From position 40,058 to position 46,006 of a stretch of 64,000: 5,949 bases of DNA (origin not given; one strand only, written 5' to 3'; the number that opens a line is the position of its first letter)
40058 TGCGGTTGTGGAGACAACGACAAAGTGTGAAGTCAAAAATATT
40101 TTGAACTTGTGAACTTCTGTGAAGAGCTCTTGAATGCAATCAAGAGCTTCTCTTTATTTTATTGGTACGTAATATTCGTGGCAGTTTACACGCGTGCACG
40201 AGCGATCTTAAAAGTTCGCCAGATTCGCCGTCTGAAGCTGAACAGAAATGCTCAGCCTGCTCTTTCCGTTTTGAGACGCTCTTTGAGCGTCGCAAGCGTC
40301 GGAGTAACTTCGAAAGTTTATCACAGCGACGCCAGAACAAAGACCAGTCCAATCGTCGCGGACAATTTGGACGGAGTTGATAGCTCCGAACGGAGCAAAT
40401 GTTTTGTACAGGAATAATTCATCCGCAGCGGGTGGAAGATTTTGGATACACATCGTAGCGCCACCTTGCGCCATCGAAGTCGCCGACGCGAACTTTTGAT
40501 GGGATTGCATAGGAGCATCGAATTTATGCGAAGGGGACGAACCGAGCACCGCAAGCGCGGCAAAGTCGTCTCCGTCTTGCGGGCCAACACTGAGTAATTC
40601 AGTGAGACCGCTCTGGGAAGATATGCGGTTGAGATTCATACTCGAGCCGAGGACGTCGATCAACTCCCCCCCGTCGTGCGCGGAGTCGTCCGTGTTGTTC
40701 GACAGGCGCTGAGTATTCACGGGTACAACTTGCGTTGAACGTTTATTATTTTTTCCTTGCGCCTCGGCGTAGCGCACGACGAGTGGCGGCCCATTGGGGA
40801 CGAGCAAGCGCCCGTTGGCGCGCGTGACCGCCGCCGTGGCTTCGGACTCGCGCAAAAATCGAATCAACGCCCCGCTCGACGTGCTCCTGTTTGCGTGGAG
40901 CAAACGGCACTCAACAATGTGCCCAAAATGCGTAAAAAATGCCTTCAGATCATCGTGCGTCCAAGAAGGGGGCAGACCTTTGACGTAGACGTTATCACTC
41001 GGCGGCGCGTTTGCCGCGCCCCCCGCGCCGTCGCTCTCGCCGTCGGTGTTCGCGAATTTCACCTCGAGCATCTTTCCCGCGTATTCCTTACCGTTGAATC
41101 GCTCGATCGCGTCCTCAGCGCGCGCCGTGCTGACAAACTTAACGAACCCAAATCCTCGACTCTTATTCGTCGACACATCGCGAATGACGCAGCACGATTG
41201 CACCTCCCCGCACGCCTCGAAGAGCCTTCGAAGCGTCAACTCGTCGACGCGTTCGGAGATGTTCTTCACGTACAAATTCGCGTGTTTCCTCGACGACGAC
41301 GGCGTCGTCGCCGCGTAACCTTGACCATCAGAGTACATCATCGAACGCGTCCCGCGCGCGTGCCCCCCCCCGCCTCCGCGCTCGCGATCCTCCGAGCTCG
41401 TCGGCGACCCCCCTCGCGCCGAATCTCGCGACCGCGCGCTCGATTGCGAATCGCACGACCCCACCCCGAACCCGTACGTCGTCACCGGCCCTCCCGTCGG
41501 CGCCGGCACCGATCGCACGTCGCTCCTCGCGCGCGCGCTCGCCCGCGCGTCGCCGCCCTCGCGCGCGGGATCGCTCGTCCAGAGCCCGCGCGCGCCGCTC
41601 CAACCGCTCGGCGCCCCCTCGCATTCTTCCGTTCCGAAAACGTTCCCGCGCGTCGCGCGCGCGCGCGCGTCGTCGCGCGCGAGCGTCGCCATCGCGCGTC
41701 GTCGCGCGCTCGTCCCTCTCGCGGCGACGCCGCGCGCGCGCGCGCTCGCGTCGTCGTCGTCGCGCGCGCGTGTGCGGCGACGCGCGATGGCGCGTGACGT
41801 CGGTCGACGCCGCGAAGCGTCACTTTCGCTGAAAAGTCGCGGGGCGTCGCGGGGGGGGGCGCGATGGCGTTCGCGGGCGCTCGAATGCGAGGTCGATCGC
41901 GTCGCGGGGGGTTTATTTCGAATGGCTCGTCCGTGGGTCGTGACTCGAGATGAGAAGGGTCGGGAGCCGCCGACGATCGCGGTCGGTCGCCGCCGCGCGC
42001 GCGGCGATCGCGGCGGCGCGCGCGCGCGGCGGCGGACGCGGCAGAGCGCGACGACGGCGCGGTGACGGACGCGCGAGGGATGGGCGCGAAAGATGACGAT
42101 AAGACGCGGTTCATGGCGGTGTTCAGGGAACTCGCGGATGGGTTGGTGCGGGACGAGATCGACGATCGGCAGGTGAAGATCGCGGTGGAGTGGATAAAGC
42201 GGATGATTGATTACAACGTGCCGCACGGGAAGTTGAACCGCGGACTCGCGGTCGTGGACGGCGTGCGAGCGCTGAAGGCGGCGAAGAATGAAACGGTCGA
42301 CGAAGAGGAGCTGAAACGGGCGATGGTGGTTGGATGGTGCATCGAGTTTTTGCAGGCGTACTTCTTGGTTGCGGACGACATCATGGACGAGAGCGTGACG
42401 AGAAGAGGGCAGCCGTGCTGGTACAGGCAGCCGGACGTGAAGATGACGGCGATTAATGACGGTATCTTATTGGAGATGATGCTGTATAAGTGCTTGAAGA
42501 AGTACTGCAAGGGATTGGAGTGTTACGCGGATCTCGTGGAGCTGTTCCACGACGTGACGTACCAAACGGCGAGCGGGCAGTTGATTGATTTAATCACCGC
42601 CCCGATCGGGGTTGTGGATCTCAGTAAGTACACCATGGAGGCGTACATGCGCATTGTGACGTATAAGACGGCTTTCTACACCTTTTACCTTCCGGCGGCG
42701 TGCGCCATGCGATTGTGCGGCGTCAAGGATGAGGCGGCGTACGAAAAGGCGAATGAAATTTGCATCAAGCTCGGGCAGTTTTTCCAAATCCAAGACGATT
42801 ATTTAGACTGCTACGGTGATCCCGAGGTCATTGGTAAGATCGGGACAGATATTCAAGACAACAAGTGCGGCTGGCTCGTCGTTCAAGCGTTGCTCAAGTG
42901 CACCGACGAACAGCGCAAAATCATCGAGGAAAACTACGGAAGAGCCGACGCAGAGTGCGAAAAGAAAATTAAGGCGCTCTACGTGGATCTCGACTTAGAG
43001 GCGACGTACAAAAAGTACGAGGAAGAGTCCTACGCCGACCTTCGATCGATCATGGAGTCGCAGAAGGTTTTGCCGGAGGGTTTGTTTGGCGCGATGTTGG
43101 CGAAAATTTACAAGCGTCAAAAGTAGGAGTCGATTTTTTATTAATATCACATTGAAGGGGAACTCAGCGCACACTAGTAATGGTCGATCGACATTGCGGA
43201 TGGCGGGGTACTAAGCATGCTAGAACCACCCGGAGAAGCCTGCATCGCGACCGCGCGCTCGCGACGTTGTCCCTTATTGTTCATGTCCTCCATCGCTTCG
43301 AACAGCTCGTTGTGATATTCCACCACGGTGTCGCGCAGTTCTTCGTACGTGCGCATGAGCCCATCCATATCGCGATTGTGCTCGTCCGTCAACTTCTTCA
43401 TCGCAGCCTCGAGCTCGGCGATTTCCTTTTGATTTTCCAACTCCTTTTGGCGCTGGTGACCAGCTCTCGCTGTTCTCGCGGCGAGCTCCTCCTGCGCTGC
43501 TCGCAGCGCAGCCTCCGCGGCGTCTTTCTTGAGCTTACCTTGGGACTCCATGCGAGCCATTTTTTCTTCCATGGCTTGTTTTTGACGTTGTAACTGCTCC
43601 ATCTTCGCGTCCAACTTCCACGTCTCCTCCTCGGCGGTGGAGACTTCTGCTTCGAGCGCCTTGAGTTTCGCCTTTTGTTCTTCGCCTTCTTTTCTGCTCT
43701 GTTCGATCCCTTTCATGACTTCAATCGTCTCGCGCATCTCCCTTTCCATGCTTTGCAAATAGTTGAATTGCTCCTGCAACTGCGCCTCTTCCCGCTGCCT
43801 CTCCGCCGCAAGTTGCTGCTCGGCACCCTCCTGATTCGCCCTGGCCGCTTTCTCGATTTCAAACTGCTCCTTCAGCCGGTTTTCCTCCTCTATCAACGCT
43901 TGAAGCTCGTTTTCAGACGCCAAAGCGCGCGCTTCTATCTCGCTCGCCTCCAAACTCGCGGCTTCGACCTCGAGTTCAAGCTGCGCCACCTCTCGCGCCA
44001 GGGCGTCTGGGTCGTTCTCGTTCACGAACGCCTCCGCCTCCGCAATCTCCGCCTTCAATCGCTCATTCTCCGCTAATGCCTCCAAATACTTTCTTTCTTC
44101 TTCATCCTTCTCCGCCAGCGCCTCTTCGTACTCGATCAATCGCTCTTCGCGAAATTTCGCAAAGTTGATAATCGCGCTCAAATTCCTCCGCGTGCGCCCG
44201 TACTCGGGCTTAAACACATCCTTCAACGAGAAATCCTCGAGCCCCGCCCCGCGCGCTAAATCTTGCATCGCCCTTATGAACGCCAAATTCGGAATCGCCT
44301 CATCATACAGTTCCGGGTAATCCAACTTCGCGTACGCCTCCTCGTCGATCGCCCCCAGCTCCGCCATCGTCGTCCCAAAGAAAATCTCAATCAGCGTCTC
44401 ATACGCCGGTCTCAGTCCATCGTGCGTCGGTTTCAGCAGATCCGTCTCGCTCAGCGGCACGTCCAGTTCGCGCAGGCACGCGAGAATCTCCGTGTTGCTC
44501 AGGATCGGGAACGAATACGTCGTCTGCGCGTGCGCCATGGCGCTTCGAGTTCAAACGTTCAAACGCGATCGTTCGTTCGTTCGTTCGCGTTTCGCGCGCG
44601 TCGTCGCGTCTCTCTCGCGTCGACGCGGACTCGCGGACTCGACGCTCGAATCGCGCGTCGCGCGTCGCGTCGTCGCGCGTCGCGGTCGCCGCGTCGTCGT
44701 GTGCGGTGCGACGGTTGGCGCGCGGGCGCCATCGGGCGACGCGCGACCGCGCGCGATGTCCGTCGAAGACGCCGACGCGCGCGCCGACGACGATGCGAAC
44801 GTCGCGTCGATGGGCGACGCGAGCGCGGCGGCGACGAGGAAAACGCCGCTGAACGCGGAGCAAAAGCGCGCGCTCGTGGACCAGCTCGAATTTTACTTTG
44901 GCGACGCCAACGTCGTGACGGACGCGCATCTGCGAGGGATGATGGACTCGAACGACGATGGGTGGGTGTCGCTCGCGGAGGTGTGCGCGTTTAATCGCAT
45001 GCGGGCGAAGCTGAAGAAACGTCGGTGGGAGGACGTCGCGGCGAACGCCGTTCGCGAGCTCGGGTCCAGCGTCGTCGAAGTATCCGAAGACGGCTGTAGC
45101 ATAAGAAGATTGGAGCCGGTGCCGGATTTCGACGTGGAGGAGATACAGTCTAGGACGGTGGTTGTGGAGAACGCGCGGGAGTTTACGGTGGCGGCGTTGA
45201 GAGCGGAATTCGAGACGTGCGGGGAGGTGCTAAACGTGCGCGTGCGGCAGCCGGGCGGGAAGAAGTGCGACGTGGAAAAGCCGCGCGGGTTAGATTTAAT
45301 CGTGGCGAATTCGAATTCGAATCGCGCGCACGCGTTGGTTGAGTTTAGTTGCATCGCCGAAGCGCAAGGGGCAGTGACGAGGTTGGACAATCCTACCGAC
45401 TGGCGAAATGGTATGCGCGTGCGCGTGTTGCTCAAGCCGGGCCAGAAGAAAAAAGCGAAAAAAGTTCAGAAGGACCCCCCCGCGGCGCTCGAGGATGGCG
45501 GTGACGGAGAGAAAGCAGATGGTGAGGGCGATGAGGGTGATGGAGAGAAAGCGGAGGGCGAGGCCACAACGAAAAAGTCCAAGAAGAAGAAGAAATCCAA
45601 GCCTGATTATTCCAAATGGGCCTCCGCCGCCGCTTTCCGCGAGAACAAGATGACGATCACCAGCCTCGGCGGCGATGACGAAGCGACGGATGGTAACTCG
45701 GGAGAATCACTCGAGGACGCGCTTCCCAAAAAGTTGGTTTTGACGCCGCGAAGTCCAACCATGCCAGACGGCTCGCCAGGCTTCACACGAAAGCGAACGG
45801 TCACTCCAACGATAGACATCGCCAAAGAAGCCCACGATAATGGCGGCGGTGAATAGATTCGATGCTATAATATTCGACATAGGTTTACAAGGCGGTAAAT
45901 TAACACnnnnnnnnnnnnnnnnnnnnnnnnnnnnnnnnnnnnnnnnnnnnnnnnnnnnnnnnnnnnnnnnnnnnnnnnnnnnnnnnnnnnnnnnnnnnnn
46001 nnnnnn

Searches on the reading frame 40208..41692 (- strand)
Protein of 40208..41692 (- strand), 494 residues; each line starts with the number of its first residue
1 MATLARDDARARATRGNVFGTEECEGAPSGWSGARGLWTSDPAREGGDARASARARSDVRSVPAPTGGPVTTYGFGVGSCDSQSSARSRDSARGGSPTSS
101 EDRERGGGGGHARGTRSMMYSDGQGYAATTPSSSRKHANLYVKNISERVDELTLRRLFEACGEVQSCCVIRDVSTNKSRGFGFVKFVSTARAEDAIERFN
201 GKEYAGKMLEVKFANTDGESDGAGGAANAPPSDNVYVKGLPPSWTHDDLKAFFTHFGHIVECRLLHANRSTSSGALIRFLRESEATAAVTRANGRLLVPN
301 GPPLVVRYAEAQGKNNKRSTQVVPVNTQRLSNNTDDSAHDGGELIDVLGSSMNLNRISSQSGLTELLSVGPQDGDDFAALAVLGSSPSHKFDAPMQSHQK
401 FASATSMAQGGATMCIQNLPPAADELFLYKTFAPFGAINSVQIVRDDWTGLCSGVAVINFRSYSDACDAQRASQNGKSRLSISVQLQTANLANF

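Call 46: search_protein_families(library=pfam, proteins=[window:40208-41692:-], max_evalue=0.00001)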
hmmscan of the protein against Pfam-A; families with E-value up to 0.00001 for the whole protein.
window:40208-41692:- (494 aa): 1 family
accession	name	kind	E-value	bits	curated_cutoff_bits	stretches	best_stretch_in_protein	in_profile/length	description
PF00076.28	RRM_1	-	7.7e-46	154.3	20.7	3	140-208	1-68/70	RNA recognition motif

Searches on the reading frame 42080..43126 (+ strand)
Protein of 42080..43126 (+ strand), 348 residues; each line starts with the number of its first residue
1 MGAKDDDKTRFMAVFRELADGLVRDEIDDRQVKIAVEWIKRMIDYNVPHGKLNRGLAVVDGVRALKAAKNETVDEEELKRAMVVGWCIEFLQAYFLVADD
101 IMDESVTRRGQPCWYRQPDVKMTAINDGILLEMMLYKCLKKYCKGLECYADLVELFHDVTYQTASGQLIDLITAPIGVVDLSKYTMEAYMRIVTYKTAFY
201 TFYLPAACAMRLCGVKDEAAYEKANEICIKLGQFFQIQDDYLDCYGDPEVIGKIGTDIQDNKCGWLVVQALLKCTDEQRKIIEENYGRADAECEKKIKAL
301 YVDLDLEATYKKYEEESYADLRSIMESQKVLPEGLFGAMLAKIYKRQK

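Call 47: search_protein_families(library=pfam, proteins=[window:42080-43126:+], max_evalue=0.00001)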
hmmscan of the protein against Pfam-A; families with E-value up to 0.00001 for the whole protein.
window:42080-43126:+ (348 aa): 1 family
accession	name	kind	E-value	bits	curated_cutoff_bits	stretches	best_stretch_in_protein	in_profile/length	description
PF00348.22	polyprenyl_synt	-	6.7e-83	278.2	27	1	37-302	2-249/251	Polyprenyl synthetase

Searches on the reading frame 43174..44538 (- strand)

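Call 47: search_protein_families(library=pfam, proteins=[window:43174-44538:-], max_evalue=0.00001)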
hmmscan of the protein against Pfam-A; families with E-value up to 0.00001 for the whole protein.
window:43174-44538:- (454 aa): 2 families
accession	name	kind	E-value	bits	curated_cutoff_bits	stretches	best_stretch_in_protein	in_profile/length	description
PF03800.19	Nuf2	-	4.2e-41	140.9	25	1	8-143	2-139/141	Nuf2 family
PF18595.6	Nuf2_DHR10-like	-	1.2e-14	54.8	28.4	1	236-350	3-117/117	Nuf2, DHR10-like domain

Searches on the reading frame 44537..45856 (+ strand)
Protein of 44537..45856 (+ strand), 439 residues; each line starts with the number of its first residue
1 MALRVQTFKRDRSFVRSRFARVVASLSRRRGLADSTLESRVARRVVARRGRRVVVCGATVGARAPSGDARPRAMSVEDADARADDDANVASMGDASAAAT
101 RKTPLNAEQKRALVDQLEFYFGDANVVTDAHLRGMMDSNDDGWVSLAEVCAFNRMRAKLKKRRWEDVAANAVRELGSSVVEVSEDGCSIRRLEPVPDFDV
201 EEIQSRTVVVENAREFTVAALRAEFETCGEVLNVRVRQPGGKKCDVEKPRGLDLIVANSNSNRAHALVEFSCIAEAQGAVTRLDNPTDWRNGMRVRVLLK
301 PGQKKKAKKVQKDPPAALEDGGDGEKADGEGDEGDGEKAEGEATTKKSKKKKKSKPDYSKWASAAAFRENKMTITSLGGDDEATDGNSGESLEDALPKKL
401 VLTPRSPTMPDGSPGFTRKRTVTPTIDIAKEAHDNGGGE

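Call 47: search_protein_families(library=pfam, proteins=[window:44537-45856:+], max_evalue=0.00001)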
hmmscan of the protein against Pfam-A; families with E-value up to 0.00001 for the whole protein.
window:44537-45856:+ (439 aa): 1 family
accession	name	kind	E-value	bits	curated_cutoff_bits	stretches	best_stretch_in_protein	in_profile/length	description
PF05383.23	La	-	2.7e-16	59.6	37.1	1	114-168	2-54/59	La domain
